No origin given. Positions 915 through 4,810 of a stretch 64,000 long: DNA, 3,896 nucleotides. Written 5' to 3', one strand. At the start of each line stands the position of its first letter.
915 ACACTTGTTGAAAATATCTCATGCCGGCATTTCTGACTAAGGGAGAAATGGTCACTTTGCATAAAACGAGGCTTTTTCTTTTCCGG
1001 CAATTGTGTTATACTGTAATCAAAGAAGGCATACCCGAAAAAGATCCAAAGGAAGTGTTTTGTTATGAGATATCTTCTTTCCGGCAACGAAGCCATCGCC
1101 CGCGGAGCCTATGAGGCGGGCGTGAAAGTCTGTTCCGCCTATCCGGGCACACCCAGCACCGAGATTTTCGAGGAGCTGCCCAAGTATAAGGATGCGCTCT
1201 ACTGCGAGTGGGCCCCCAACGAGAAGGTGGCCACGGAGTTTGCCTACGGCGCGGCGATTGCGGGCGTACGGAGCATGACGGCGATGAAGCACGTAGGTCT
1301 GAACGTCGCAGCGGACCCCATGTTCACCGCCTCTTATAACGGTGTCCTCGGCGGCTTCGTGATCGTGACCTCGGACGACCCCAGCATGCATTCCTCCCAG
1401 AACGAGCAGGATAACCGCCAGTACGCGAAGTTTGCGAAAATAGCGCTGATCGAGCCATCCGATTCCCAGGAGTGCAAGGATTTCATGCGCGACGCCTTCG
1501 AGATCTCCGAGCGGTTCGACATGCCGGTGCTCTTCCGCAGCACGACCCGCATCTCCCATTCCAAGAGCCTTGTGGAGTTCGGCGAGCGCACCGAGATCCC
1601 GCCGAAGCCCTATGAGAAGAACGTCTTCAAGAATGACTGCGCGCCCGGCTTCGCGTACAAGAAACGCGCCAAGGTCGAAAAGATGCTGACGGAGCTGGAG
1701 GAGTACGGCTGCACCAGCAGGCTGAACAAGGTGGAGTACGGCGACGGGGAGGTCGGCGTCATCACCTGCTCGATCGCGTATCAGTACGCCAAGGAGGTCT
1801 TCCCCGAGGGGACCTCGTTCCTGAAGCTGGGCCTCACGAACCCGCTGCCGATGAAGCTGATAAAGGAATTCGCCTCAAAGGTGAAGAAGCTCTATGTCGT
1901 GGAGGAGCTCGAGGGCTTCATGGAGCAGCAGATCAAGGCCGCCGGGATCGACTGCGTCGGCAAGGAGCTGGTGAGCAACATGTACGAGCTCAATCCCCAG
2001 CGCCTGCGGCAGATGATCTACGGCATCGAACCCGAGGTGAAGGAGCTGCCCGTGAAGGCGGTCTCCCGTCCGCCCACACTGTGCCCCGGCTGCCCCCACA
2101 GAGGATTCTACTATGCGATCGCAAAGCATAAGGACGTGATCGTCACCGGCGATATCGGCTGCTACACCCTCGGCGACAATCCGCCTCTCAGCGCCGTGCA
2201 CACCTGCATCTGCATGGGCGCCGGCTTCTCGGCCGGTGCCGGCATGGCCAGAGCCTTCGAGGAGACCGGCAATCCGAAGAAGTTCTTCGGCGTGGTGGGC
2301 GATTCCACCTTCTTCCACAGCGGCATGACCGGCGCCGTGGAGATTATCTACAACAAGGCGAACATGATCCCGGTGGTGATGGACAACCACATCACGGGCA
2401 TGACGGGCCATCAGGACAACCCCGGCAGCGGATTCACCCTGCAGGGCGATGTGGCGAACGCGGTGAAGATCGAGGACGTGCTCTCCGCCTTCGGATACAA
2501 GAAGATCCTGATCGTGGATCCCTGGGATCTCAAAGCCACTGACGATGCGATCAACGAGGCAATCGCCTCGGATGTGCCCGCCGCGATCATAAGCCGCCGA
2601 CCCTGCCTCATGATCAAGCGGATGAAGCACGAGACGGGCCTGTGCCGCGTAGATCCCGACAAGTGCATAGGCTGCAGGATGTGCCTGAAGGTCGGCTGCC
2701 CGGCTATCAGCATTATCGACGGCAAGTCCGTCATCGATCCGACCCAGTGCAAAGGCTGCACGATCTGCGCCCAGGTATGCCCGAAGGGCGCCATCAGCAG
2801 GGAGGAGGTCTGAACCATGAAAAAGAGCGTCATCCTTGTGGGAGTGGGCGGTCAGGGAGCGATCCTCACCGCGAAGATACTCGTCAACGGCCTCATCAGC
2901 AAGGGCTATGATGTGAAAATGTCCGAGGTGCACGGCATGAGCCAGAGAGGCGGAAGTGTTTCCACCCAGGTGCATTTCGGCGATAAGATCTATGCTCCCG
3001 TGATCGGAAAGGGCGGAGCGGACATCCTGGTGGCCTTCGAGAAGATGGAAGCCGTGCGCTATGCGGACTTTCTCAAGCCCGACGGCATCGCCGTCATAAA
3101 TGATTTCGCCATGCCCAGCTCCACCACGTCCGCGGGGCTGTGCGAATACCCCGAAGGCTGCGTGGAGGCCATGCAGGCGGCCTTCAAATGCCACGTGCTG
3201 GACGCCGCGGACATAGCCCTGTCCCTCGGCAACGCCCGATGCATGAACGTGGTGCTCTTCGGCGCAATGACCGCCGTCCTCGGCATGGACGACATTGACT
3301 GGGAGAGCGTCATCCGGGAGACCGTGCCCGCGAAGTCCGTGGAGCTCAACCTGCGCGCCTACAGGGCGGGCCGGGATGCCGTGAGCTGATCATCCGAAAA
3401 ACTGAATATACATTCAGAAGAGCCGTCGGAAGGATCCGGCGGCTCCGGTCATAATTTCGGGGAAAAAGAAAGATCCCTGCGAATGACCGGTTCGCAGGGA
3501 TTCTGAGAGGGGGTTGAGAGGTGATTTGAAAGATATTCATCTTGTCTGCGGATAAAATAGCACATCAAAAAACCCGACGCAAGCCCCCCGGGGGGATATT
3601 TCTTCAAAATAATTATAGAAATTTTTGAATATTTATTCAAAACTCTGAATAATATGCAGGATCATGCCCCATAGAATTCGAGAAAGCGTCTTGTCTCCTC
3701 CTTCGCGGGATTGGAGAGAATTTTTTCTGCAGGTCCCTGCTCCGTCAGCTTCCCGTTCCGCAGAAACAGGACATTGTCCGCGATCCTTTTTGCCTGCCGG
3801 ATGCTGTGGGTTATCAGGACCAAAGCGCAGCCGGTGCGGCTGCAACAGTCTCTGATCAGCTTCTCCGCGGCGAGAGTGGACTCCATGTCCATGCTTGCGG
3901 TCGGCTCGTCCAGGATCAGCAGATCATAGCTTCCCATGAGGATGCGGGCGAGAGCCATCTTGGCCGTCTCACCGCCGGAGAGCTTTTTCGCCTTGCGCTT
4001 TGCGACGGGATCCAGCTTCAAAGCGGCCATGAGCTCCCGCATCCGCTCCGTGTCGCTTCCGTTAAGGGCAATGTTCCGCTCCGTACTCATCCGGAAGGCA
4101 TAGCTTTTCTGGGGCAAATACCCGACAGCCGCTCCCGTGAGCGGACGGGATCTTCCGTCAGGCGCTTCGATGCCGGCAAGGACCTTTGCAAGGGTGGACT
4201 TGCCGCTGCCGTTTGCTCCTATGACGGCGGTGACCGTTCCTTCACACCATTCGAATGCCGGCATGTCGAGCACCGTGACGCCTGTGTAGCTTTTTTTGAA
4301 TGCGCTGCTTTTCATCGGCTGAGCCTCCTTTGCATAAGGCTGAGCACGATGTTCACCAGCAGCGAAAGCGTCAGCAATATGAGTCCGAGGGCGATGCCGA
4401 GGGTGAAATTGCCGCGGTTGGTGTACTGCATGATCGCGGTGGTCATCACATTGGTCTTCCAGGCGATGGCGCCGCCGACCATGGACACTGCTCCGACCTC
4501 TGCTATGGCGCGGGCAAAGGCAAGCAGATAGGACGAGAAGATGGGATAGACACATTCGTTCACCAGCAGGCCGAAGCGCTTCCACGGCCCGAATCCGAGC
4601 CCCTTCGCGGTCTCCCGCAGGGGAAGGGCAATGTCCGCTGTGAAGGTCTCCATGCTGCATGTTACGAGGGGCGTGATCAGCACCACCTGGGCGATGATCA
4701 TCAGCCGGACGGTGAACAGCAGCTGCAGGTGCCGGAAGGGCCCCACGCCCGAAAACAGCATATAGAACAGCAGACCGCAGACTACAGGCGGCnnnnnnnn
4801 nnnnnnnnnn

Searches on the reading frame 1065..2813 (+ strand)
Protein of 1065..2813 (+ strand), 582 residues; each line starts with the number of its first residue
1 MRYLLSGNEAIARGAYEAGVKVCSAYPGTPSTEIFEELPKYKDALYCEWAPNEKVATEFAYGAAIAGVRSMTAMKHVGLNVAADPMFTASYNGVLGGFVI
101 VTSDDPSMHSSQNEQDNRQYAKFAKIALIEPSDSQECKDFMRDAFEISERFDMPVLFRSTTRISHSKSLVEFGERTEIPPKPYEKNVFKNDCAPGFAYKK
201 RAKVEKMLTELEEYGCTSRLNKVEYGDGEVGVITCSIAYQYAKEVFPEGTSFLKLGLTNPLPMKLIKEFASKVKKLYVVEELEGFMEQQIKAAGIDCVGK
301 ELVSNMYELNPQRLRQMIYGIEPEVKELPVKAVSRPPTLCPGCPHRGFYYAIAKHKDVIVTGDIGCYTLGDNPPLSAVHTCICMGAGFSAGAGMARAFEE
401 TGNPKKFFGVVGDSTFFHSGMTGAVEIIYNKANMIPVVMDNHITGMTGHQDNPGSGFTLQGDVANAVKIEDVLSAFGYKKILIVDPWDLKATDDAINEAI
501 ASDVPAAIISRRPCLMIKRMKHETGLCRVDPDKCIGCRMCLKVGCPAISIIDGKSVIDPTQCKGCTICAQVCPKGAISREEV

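Call 70: search_protein_families(library=pfam, proteins=[window:1065-2813:+], max_evalue=0.00001)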
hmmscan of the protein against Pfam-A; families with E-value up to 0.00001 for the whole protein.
window:1065-2813:+ (582 aa): 6 families
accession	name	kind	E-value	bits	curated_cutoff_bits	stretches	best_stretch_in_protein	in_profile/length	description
PF02775.26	TPP_enzyme_C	-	7e-19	68.5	21.9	1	363-508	1-149/151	Thiamine pyrophosphate enzyme, C-terminal TPP binding domain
PF01855.24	POR_N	-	1.6e-15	57.9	27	1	14-177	2-172/231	Pyruvate flavodoxin/ferredoxin oxidoreductase, thiamine diP-bdg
PF00037.32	Fer4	-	3.9e-10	39.5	21.1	1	556-578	2-24/24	4Fe-4S binding domain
PF12837.12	Fer4_6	-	5.4e-09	36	25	0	528-548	3-22/24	4Fe-4S binding domain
PF12797.12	Fer4_2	-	1.5e-07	31.4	24.5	0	529-547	5-22/22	4Fe-4S binding domain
PF14697.11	Fer4_21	-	8e-06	26.3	35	0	528-577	2-57/59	4Fe-4S dicluster domain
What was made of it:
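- IorAB (arylpyruvate:ferredoxin oxidoreductase type) lies at 1065-3389 in the same window (call 70).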

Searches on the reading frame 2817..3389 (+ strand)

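Call 70: search_protein_families(library=pfam, proteins=[window:2817-3389:+], max_evalue=0.00001)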
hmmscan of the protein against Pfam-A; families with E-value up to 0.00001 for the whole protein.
window:2817-3389:+ (190 aa): 1 family
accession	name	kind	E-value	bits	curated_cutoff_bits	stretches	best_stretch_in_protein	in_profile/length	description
PF01558.24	POR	-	3e-38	132.1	27.4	1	11-186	1-172/173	Pyruvate ferredoxin/flavodoxin oxidoreductase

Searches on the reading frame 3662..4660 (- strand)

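Call 70: search_protein_families(library=pfam, proteins=[window:3662-4660:-], max_evalue=0.00001)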
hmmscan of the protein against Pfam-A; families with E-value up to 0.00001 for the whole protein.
window:3662-4660:- (332 aa): 2 families
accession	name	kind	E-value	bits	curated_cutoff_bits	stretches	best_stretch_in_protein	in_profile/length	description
PF00005.33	ABC_tran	-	3.3e-23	83.2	25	1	136-255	6-137/137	ABC transporter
PF13304.12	AAA_21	-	2.7e-07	31.4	27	0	143-165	1-23/304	AAA domain, putative AbiEii toxin, Type IV TA system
